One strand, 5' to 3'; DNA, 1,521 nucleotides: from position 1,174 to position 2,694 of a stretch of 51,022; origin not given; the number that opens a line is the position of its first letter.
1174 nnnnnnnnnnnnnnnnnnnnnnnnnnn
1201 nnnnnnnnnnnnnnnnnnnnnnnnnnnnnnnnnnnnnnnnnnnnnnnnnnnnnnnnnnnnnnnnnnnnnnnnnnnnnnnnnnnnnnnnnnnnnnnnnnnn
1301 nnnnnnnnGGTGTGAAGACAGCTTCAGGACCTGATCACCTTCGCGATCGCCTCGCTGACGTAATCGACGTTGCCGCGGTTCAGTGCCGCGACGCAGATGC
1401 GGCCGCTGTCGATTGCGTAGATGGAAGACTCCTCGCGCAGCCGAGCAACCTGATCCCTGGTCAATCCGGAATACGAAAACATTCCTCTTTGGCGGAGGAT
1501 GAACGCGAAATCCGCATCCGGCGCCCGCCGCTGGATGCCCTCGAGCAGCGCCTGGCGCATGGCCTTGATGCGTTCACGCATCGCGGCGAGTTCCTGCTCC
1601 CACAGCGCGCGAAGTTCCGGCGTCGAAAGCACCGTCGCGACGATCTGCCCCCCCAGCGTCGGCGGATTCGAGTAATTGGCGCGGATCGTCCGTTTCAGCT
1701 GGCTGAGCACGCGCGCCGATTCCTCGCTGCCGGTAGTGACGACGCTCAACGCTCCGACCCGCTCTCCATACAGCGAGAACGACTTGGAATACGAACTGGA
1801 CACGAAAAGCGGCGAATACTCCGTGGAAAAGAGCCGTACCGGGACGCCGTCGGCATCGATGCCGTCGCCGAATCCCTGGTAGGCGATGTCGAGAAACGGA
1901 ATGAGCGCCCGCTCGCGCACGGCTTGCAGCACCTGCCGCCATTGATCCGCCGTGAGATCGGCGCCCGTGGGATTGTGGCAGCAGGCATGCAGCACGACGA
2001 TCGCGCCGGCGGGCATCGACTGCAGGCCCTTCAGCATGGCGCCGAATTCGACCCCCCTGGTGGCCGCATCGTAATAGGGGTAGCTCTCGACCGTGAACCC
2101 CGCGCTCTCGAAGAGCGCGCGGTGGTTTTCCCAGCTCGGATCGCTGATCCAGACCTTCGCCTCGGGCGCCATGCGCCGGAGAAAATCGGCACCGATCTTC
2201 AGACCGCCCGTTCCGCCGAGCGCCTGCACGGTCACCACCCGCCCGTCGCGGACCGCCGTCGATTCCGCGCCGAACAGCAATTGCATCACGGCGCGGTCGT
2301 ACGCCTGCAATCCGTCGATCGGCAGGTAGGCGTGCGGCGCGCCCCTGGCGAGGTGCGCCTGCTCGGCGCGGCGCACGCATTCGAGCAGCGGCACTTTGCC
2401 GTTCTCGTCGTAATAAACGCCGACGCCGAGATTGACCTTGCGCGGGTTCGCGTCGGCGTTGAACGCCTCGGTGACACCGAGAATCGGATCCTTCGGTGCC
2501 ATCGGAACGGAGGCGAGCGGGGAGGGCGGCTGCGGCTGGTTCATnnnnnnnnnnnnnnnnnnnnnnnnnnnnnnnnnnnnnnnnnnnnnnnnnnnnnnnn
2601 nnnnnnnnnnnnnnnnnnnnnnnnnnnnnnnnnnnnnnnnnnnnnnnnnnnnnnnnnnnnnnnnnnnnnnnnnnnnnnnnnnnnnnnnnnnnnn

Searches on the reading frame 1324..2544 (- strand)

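Call 30: search_protein_families(library=ncbifam, proteins=[window:1324-2544:-], max_evalue=0.00001)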
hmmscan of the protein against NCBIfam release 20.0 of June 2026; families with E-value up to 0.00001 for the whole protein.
window:1324-2544:- (406 aa): 14 families
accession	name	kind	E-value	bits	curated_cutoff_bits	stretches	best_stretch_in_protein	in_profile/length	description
NF006719.0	PRK09257.1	subfamily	1.5e-173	577.5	377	1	12-404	4-396/397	aromatic amino acid transaminase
NF006388.0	PRK08637.1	equivalog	2.8e-13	49.6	301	1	30-334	41-354/433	hypothetical protein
NF041364.1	GntC_guanitoxin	equivalog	6.3e-12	45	415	1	68-338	28-286/356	guanitoxin biosynthesis PLP-dependent (S)-gamma-hydroxy-L-arginine cyclodehydratase GntC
NF005305.0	PRK06836.1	equivalog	1.5e-11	44.2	376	1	67-329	65-321/396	pyridoxal phosphate-dependent aminotransferase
NF006514.0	PRK08960.1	equivalog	5.3e-11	41.9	554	1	55-275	48-255/388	pyridoxal phosphate-dependent aminotransferase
NF005732.0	PRK07550.1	equivalog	1.6e-09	37.3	366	1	130-336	119-314/389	aminotransferase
TIGR01141.1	hisC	equivalog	1.9e-09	36.9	276.55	1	126-283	94-235/349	histidinol-phosphate transaminase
TIGR01140.1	L_thr_O3P_dcar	equivalog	1.3e-08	34.3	290.55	1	120-267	79-208/331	threonine-phosphate decarboxylase CobD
NF005601.0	PRK07337.1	equivalog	6.3e-08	32.1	496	1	56-269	52-252/394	pyridoxal phosphate-dependent aminotransferase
NF003496.0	PRK05166.1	equivalog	2.1e-07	30.1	540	1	126-265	110-243/373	histidinol-phosphate transaminase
NF004770.0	PRK06108.1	subfamily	2.7e-07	29.7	422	1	55-297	52-280/396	pyridoxal phosphate-dependent aminotransferase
TIGR04544.1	3metArgNH2trans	equivalog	4.5e-07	29.3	350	1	129-266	101-231/366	beta-methylarginine biosynthesis bifunctional aminotransferase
NF052290.2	MocR_like_YczR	exception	3.2e-06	26.1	487.4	1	125-347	184-388/458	MocR-like transcription factor YczR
NF002877.0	PRK03317.1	equivalog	3.9e-06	25.9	409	1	183-267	168-246/374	histidinol-phosphate transaminase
